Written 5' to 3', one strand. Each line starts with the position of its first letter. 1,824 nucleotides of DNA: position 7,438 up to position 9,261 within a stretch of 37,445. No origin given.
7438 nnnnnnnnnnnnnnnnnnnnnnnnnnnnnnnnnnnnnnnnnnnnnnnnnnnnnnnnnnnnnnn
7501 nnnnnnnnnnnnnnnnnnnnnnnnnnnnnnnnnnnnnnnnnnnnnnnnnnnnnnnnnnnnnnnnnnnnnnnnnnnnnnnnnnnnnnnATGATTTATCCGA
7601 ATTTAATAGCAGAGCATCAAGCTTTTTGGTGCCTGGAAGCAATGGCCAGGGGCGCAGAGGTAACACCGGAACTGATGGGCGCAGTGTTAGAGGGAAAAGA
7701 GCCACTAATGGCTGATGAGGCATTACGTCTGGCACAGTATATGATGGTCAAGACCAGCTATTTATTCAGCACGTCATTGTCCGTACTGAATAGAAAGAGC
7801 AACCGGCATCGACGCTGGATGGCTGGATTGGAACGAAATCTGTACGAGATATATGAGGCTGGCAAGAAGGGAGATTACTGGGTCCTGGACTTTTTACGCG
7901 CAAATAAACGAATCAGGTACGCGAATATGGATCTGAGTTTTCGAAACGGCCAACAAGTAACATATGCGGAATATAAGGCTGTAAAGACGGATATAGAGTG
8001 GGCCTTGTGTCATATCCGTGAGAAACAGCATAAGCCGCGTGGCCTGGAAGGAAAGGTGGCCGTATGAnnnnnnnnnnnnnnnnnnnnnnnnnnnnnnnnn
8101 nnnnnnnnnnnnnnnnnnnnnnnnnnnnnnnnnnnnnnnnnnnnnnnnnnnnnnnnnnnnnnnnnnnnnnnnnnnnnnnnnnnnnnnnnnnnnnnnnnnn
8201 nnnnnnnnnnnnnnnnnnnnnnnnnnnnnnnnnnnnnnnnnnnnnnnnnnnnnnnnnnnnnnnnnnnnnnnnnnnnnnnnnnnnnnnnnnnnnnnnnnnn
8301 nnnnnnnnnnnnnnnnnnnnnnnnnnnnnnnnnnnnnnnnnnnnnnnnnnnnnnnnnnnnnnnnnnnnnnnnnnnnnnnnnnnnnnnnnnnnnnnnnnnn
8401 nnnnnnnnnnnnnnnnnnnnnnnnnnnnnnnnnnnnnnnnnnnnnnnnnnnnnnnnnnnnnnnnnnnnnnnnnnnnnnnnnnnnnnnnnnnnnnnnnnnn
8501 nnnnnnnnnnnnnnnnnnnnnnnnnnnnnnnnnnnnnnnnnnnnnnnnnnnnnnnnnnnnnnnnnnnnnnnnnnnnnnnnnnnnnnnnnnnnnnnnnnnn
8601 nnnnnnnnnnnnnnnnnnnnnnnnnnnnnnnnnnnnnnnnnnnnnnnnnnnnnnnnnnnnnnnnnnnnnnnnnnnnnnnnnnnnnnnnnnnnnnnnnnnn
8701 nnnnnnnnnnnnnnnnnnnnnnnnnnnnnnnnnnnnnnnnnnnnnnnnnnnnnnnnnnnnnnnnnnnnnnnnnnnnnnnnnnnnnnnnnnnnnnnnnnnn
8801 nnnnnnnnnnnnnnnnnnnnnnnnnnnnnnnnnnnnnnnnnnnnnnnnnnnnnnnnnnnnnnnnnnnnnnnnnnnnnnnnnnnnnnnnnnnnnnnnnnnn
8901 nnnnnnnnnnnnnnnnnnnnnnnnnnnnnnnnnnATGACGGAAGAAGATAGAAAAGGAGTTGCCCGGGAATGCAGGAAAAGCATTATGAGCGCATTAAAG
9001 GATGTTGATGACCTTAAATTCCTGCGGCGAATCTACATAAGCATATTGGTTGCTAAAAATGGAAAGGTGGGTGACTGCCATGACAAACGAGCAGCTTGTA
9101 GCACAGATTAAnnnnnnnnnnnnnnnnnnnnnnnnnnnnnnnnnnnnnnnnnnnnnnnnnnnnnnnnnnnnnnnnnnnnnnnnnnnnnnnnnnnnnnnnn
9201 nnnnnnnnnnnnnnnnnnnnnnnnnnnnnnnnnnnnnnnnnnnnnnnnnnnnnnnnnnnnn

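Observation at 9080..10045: Phage-encoded sigma-70 family sigma factor with a long C-terminal tail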

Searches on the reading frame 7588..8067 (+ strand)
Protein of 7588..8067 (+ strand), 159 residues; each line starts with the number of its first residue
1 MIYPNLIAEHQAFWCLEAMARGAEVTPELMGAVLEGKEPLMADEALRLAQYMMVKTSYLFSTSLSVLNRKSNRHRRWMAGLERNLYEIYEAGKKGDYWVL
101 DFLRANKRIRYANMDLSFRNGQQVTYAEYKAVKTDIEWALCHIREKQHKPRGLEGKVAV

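Call 18: search_protein_families(library=pfam, proteins=[window:7588-8067:+], max_evalue=0.01)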
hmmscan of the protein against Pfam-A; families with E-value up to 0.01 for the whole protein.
window:7588-8067:+ (159 aa): 0 families

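Call 63: search_protein_families(library=phrogs, proteins=[window:7588-8067:+], max_evalue=0.01)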
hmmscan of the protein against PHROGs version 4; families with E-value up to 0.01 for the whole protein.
window:7588-8067:+ (159 aa): 1 family
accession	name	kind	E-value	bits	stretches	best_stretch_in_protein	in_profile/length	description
phrog_2439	-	transcription regulation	0.0061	16.5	1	16-140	23-134/367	transcriptional regulator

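Call 67: search_protein_families(library=padloc, proteins=[window:7588-8067:+], max_evalue=0.001)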
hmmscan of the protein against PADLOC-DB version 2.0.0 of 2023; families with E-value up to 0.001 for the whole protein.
window:7588-8067:+ (159 aa): 0 families

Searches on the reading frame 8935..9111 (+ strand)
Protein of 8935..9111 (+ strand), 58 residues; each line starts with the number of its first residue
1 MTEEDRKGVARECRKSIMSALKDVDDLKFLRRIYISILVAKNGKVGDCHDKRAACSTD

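Call 63: search_protein_families(library=phrogs, proteins=[window:8935-9111:+], max_evalue=0.01)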
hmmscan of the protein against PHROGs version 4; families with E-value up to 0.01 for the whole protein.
window:8935-9111:+ (58 aa): 0 families
